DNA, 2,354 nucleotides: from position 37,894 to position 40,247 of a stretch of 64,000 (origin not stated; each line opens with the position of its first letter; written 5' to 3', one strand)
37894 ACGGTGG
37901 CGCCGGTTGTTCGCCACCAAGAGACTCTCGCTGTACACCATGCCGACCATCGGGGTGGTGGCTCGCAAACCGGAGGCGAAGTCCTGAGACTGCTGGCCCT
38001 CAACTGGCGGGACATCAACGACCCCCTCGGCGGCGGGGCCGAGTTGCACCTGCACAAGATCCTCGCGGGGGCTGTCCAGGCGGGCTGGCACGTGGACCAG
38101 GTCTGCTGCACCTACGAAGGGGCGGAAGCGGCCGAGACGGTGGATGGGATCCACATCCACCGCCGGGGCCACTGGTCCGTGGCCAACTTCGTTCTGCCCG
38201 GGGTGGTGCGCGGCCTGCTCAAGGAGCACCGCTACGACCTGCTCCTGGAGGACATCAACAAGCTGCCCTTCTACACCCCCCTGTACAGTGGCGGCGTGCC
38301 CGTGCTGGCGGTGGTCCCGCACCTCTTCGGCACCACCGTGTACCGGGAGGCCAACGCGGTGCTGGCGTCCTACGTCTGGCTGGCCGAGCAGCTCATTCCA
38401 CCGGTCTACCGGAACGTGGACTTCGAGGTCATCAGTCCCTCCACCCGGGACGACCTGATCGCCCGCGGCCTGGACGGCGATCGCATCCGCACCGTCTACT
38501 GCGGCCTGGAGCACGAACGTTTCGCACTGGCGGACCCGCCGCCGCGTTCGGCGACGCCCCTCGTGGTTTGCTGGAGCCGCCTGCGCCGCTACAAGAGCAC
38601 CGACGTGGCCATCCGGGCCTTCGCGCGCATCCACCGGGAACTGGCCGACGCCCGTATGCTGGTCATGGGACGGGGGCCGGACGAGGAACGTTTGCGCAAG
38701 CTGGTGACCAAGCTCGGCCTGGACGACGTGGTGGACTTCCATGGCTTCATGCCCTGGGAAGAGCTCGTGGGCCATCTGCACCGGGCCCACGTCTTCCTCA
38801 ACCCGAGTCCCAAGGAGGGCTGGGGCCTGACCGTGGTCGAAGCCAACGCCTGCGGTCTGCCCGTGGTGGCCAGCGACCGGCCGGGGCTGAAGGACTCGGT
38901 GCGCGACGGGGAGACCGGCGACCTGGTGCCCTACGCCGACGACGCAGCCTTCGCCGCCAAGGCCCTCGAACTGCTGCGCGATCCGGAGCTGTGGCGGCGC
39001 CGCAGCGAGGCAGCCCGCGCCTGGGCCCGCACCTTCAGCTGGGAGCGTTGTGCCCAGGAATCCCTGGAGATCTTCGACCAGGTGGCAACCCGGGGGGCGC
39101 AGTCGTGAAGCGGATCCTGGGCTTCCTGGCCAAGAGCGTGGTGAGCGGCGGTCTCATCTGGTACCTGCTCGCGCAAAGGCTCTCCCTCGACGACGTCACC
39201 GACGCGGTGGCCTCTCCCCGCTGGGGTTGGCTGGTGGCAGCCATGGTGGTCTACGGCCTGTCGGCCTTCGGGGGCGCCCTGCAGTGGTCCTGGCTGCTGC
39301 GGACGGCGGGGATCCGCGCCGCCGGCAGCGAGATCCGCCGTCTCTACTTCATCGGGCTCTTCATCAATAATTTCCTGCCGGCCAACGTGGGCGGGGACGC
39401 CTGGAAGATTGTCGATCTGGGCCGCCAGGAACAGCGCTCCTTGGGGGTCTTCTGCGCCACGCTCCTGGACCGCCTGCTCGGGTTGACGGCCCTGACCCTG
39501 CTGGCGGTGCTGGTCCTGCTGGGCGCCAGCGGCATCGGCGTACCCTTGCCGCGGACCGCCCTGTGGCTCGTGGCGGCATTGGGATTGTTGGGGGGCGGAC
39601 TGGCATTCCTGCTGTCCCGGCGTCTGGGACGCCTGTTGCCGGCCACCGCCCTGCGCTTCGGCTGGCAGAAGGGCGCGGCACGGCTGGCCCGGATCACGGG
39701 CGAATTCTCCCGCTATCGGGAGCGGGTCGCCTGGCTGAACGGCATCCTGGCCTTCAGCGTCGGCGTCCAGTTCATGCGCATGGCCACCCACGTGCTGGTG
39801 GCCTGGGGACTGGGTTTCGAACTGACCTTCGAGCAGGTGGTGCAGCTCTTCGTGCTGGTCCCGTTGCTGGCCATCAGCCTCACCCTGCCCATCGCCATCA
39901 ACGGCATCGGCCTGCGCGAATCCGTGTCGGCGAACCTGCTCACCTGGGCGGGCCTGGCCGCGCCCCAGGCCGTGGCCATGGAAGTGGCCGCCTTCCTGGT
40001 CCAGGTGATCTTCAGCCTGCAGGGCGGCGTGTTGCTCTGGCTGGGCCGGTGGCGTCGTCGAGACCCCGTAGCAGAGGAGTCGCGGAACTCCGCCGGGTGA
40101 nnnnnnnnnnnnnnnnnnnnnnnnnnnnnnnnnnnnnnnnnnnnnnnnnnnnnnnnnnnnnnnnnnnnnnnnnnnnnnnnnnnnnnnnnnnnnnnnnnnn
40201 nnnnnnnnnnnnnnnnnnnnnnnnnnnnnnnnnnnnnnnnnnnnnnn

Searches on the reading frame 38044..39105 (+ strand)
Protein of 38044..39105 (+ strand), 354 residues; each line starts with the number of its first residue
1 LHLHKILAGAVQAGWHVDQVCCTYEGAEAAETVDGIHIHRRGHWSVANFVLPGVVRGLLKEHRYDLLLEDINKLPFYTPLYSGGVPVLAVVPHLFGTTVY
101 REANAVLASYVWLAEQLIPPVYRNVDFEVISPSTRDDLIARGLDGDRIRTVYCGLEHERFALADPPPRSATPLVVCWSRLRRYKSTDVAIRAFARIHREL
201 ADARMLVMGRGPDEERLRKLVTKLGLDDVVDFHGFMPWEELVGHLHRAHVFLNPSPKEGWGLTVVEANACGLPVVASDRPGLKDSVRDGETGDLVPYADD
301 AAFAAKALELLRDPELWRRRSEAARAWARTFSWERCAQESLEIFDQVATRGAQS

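Call 26: search_protein_families(library=pfam, proteins=[window:38044-39105:+], max_evalue=0.001)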
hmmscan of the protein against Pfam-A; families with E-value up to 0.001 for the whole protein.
window:38044-39105:+ (354 aa): 6 families
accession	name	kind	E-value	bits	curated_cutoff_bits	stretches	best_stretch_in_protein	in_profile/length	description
PF00534.26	Glycos_transf_1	-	9.9e-39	133.1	26.4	1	169-327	13-172/172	Glycosyl transferases group 1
PF13692.12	Glyco_trans_1_4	-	7.8e-34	117.4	27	1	172-313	2-142/142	Glycosyl transferases group 1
PF20706.3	GT4-conflict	-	2.9e-18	66.5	26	1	162-338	188-383/385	Family 4 Glycosyltransferase in conflict systems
PF13524.12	Glyco_trans_1_2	-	2.3e-10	41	25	1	195-338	8-140/144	Glycosyl transferase-like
PF13579.12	Glyco_trans_4_4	-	2.2e-07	31.8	29.7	1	3-154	7-158/158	Glycosyl transferase 4-like domain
PF13439.12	Glyco_transf_4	-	2.4e-07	31.4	28.5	1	2-159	7-170/170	Glycosyltransferase Family 4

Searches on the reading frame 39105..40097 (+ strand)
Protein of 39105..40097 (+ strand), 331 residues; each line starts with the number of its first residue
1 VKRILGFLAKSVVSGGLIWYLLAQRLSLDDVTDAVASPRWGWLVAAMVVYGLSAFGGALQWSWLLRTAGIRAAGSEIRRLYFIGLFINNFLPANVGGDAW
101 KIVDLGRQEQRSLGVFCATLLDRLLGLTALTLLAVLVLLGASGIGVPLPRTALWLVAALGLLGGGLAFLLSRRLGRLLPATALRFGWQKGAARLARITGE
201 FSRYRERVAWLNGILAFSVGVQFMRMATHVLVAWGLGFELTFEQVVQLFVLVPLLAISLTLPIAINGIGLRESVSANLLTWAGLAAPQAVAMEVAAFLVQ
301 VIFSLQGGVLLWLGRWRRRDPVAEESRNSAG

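Call 26: search_protein_families(library=pfam, proteins=[window:39105-40097:+], max_evalue=0.001)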
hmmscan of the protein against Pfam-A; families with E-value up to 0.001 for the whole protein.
window:39105-40097:+ (331 aa): 1 family
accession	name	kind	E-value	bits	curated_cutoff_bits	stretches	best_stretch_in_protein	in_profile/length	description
PF03706.18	LPG_synthase_TM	-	2.1e-30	106.7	33.4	1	8-304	2-298/302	Lysylphosphatidylglycerol synthase TM region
